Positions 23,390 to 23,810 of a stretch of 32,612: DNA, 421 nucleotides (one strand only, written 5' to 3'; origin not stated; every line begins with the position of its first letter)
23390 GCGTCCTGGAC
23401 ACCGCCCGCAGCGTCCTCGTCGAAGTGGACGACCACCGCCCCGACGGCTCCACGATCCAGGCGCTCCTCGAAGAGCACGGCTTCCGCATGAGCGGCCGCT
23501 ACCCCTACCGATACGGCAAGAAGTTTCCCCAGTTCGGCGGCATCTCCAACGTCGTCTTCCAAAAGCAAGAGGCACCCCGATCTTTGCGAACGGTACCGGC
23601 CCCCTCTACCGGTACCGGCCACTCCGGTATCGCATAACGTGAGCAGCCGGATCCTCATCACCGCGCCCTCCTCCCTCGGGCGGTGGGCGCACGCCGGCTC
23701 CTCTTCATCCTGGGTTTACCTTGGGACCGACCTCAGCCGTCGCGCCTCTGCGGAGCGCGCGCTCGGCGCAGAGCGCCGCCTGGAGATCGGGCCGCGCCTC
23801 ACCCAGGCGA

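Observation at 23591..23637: Family 1 GGTACC-rich palindromic repeat: about 46-nt element recurring at 4283, 23591 and (inverted) 30142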

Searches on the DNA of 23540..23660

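Call 83: search_rna_families(source=window, start=23540, end=23660, threshold=evalue, max_evalue=1)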
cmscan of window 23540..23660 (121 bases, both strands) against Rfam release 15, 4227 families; matches with E-value up to 1: 0.
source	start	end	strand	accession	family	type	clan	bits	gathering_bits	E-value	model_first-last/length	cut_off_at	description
